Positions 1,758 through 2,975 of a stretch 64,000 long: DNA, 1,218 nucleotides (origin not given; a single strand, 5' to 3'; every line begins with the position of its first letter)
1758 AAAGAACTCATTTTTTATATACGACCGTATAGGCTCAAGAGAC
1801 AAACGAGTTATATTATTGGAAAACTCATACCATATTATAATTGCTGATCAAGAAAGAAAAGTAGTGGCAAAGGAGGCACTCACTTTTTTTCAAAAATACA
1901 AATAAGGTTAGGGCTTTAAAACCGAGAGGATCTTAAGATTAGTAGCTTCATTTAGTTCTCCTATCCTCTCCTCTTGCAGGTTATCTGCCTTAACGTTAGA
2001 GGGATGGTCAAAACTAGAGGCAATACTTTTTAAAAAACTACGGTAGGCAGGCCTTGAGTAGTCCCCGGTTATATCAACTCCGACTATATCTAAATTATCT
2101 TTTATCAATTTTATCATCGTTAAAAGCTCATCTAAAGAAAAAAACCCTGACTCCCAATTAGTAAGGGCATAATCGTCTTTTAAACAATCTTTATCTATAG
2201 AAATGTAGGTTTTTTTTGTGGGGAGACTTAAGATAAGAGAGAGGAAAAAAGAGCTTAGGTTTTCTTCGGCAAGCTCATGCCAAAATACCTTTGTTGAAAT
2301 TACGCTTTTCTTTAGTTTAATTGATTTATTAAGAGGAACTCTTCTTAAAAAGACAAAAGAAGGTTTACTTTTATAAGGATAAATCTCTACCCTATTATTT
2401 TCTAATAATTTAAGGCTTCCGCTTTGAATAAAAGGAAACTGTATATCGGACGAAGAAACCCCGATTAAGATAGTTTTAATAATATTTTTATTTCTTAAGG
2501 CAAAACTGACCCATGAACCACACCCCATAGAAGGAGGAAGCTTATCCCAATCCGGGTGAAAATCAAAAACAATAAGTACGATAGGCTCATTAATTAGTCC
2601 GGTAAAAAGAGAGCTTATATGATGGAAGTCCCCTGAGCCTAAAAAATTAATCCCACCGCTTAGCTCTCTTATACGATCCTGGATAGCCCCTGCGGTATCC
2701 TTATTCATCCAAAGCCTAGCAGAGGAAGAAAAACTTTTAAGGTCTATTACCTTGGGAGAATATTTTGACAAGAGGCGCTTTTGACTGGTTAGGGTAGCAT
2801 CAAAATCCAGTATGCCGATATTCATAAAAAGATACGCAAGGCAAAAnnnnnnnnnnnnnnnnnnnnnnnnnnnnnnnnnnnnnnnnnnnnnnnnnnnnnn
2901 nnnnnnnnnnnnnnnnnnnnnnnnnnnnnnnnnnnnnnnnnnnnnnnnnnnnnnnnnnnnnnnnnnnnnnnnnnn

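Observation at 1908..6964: Five-gene operon combining an AmmeMemoRadiSam-type radical SAM enzyme with a ThiI-like PP-loop ATPase, HAD phosphatase, class III aminotransferase and arginase-fold hydrolase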

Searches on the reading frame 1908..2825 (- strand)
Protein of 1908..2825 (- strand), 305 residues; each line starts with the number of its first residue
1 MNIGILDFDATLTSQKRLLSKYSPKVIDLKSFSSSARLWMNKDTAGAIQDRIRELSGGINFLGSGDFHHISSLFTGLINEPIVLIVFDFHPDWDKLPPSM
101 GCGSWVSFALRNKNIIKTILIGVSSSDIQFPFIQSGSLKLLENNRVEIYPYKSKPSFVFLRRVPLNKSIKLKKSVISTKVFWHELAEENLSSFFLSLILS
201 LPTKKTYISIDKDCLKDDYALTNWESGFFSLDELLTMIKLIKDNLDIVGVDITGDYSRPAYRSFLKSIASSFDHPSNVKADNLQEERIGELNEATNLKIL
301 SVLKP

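Call 4: search_protein_families(library=pfam, proteins=[window:1908-2825:-], max_evalue=0.01)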
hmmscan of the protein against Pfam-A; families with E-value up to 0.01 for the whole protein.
window:1908-2825:- (305 aa): 1 family
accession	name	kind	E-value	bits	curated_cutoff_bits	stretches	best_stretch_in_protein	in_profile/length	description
PF00491.26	Arginase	-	6.9e-05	22.9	22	0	183-252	180-252/280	Arginase family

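Call 5: search_protein_families(library=ncbifam, proteins=[window:1908-2825:-], max_evalue=0.01)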
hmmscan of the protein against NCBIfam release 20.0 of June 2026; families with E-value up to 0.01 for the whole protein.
window:1908-2825:- (305 aa): 0 families

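Call 12: find_homologous_proteins(query=window:1908-2825:-, max_evalue=0.001)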
Query window:1908-2825:- (305 aa): 861 proteins with E <= 0.001 among 3189 candidates; the best 120 are listed.
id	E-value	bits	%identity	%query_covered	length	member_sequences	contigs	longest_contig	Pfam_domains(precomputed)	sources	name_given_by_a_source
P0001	6.5e-197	670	100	100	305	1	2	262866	-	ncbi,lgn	-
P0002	1.2e-167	574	85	100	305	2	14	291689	-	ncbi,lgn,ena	ncbi:MAG: hypothetical protein WAQ07_03350 [Candidatus Omnitrophota bacterium]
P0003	1.3e-152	525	75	100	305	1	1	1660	PF00491.27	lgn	-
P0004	2.6e-131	455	66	100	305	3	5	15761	-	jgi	-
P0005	5.1e-130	451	67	100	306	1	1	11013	-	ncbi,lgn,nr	ncbi:MAG: hypothetical protein JXL82_00300 [Candidatus Omnitrophica bacterium]|nr:hypothetical prote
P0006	7.3e-126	437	64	99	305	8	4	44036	-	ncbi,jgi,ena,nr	ncbi:MAG: hypothetical protein WC293_04755 [Candidatus Omnitrophota bacterium]|jgi:hypothetical prot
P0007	7.8e-126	437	64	99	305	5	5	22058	-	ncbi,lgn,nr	ncbi:MAG: hypothetical protein BWY16_00198 [Candidatus Omnitrophica bacterium ADurb.Bin205]|nr:MAG: 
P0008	5.6e-114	398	58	99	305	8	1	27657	-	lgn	-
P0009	7.3e-110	385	56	99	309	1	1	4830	PF00491.27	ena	-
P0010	8.2e-110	385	57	99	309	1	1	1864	-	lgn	-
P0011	2.0e-109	383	57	99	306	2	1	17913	PF00491.27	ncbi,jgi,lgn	-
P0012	2.6e-109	383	56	99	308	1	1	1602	PF00491.27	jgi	-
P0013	5.1e-109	382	56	99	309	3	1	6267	PF00491.27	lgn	-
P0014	7.5e-109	381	55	99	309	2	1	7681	-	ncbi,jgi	ncbi:MAG: hypothetical protein WC394_01825 [Candidatus Omnitrophota bacterium]|jgi:arginase family e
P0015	1.5e-108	380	56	99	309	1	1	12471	PF00491.27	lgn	-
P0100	1.7e-98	347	50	99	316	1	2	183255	PF00491.27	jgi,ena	jgi:arginase family enzyme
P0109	3.6e-98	346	53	99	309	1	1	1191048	PF00491.27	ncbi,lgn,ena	-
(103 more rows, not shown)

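Call 14: find_encoding_contigs(protein=P0109, flank=10000, max_places=2)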
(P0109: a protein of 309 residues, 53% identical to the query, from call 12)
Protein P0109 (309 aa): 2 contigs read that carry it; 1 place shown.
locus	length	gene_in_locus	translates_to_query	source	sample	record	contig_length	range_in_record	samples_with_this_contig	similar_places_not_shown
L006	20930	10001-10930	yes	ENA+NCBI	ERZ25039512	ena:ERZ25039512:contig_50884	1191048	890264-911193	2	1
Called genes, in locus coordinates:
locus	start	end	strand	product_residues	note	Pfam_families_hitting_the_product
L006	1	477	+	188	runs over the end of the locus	PF02632:BioY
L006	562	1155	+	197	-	-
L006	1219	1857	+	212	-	PF00702:Hydrolase, PF08282:Hydrolase_3 (faint), PF12710:HAD (weak), PF13344:Hydrolase_6 (faint), PF13419:HAD_2, PF13242:Hydrolase_like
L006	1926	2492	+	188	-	-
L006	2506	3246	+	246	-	PF03783:CsgG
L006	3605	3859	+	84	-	PF03144:GTP_EFTU_D2 (weak)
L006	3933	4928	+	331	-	PF02568:ThiI, PF03054:tRNA_Me_trans, PF18297:NFACT-R_2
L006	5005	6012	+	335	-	PF04055:Radical_SAM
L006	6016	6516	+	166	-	-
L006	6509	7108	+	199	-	PF00857:Isochorismatase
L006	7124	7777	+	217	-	PF00583:Acetyltransf_1 (faint), PF13673:Acetyltransf_10 (faint), PF13508:Acetyltransf_7 (faint)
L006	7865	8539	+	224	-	PF00702:Hydrolase (weak), PF06888:Put_Phosphatase, PF12710:HAD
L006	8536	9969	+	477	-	PF00202:Aminotran_3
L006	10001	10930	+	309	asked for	PF00491:Arginase (faint)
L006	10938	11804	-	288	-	PF12146:Hydrolase_4, PF00561:Abhydrolase_1 (weak)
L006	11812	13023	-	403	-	PF01041:DegT_DnrJ_EryC1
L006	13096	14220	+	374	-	PF04339:FemAB_like, PF13480:Acetyltransf_6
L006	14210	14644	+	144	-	PF00892:EamA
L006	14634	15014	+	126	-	PF00892:EamA (weak)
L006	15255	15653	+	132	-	PF02082:Rrf2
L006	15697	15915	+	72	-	-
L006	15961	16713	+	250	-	PF00072:Response_reg, PF12833:HTH_18, PF00165:HTH_AraC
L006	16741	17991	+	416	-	PF09594:GT87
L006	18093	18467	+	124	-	PF00072:Response_reg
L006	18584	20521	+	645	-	PF00122:E1-E2_ATPase, PF00702:Hydrolase, PF08282:Hydrolase_3 (faint)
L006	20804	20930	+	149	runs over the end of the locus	PF01243:PNPOx_N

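Call 15: find_encoding_contigs(protein=P0100, flank=10000, max_places=2)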
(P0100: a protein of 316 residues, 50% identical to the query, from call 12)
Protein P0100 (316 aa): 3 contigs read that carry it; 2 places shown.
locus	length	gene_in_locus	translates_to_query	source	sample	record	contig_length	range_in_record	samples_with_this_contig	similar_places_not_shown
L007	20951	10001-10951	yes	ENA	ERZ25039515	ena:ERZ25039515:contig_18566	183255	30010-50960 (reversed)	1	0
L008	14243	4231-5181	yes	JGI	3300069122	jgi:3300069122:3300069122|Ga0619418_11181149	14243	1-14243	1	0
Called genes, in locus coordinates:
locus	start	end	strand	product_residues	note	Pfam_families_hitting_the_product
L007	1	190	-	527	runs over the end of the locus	PF06293:Kdo, PF00069:Pkinase (weak)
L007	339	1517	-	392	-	PF13439:Glyco_transf_4, PF13579:Glyco_trans_4_4, PF00534:Glycos_transf_1, PF13692:Glyco_trans_1_4, PF13524:Glyco_trans_1_2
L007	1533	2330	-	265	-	-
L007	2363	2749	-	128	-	PF04055:Radical_SAM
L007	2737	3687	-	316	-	PF01408:GFO_IDH_MocA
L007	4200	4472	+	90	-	PF00550:PP-binding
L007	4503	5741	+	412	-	PF00109:ketoacyl-synt, PF00108:Thiolase_N (weak), PF02801:Ketoacyl-synt_C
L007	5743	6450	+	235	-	PF06888:Put_Phosphatase, PF12710:HAD (weak)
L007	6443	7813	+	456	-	PF00202:Aminotran_3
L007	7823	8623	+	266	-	PF00561:Abhydrolase_1 (weak), PF12146:Hydrolase_4, PF12697:Abhydrolase_6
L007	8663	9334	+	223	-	PF09335:VTT_dom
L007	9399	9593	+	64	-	PF02416:TatA_B_E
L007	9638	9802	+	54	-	PF02416:TatA_B_E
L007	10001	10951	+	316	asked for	PF00491:Arginase (faint)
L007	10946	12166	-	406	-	PF01041:DegT_DnrJ_EryC1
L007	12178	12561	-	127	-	PF00892:EamA (weak)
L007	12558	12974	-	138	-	PF10639:TMEM234 (weak), PF00892:EamA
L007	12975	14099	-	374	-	PF04339:FemAB_like, PF13480:Acetyltransf_6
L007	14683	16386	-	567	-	PF13231:PMT_2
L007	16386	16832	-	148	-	PF04191:PEMT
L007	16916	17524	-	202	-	PF04191:PEMT, PF04140:ICMT (weak), PF01222:ERG4_ERG24 (weak)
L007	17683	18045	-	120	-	-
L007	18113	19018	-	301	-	PF01522:Polysacc_deac_1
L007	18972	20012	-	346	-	PF01073:3Beta_HSD (weak), PF01370:Epimerase, PF16363:GDP_Man_Dehyd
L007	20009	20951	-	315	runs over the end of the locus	PF00551:Formyl_trans_N, PF02911:Formyl_trans_C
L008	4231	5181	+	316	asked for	PF00491:Arginase (faint)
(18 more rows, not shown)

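Call 29: find_related_loci(query=A1, collection=metagenome_contigs, flank=10000)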
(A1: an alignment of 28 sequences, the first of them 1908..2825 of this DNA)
Query A1 (305 aa) in metagenome_contigs; peptide patterns used: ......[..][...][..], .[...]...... (x = any residue, [..] = any of these).
600 stretches matched a pattern (row limit reached: there are more); 563 encode a relative of the query (tblastn E <= 1e-3); the best 80 are kept; 80 distinct loci.
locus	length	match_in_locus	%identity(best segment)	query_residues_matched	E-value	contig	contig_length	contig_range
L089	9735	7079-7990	55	1-303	3e-112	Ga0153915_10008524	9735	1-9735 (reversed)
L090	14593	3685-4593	56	2-303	6e-112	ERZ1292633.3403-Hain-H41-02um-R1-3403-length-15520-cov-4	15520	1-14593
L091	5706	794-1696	54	5-304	2e-108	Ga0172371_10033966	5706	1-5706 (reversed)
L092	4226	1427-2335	55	2-303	5e-107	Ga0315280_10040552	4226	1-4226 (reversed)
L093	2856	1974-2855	53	3-295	7e-110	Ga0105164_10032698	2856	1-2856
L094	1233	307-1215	53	2-303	3e-114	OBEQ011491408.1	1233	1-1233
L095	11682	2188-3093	53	3-303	2e-104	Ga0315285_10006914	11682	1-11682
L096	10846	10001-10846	57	1-280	6e-104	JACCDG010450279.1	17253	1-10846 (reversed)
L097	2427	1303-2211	53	2-303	7e-107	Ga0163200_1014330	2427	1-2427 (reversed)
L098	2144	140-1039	50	3-301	9e-108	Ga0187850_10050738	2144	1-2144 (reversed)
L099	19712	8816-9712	51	3-300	7e-101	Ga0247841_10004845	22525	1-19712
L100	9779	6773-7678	49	3-303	6e-101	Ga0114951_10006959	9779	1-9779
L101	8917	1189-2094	51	3-303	1e-100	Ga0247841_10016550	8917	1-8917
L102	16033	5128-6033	50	3-303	1e-100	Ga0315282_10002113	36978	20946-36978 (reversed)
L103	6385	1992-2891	52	3-301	2e-100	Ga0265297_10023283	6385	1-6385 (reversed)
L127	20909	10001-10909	48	2-303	7e-91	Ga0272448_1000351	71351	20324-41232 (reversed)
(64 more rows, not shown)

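Call 34: predict_structure(alignment_id=A1)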
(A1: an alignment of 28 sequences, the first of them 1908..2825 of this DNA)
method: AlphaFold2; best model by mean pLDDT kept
length: 305 residues; sequences in the alignment: 28
mean_pLDDT: 87.3   pTM: 0.89
mean pLDDT of the five models: 87.3, 86.8, 85.0, 83.7, 81.3
residues with pLDDT >= 90: 185; 70-90: 88; 50-70: 30; < 50: 2
segments of 3 or more residues with pLDDT < 50: none
pLDDT, mean of each block of 10 residues (from residue 1): 93 96 95 88 91 84 90 92 90 54 75 94 67 61 90 85 90 90 91 95 97 93 89 97 96 90 76 79 93 98 88
secondary structure, 60 per line:
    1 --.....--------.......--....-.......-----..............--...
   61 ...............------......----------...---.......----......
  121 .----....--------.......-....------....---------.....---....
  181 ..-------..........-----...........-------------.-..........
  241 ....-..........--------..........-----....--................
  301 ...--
elements in order: E3-7 H16-22 E25-28 H30-36 H42-55 E58-64 H65-75 E82-87 H104-110 E115-121 H126-129 H138-144 E146-149 E156-159 E169-173 E177-182 H190-199 E205-211 H231-244 E246-255 H264-273 H279-282 H285-303

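Call 38: fold_search(model_id=the predicted structure, library=pdb)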
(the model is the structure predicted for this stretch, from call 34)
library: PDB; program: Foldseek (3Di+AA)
matches with E <= 10: 1224; with E <= 0.001: 183
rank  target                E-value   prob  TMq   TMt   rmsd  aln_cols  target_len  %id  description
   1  7lox_C                3.7e-09  1.00  0.55  0.58   4.7       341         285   12  The structure of Agmatinase from E. Coli at 3.2 A displaying guanidine in the active site (released 2021-05-12)
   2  7lox_A                4.8e-09  1.00  0.56  0.59   5.0       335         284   12  The structure of Agmatinase from E. Coli at 3.2 A displaying guanidine in the active site (released 2021-05-12)
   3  7lox_B                7.7e-09  1.00  0.56  0.60   4.4       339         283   12  The structure of Agmatinase from E. Coli at 3.2 A displaying guanidine in the active site (released 2021-05-12)
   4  1gq6_C                9.8e-09  1.00  0.52  0.54   8.2       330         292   11  PROCLAVAMINATE AMIDINO HYDROLASE FROM STREPTOMYCES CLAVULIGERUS (released 2002-06-06)
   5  4dz4_D                2.0e-08  1.00  0.53  0.51   8.7       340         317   12  X-ray crystal structure of a hypothetical Agmatinase from Burkholderia thailandensis (released 2012-03-28)
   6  4dz4_C                2.6e-08  1.00  0.53  0.51   8.4       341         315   12  X-ray crystal structure of a hypothetical Agmatinase from Burkholderia thailandensis (released 2012-03-28)
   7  1wog_A                2.9e-08  1.00  0.53  0.54   5.8       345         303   12  Crystal Structure of Agmatinase Reveals Structural Conservation and Inhibition Mechanism of the Ureohydrolase Superfam (released 2004-09-07)
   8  4dz4_A                3.1e-08  1.00  0.54  0.53   8.5       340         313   12  X-ray crystal structure of a hypothetical Agmatinase from Burkholderia thailandensis (released 2012-03-28)
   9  4dz4_E                3.1e-08  1.00  0.52  0.50   8.8       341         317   13  X-ray crystal structure of a hypothetical Agmatinase from Burkholderia thailandensis (released 2012-03-28)
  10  1gq6_B                3.3e-08  1.00  0.54  0.54   7.9       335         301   12  PROCLAVAMINATE AMIDINO HYDROLASE FROM STREPTOMYCES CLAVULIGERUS (released 2002-06-06)
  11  3nip_A                3.3e-08  1.00  0.53  0.51   9.0       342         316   13  Crystal structure of Pseudomonas aeruginosa guanidinopropionase complexed with 1,6-diaminohexane (released 2011-06-01)
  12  1gq6_A                3.7e-08  1.00  0.54  0.55   6.5       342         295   10  PROCLAVAMINATE AMIDINO HYDROLASE FROM STREPTOMYCES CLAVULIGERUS (released 2002-06-06)
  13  7lba_E                3.9e-08  1.00  0.56  0.55   4.8       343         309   12  E. coli Agmatinase (released 2021-03-31)
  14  4dz4_B                3.9e-08  1.00  0.53  0.50   8.8       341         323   13  X-ray crystal structure of a hypothetical Agmatinase from Burkholderia thailandensis (released 2012-03-28)
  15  7lba_C                5.3e-08  1.00  0.56  0.56   4.8       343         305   12  E. coli Agmatinase (released 2021-03-31)
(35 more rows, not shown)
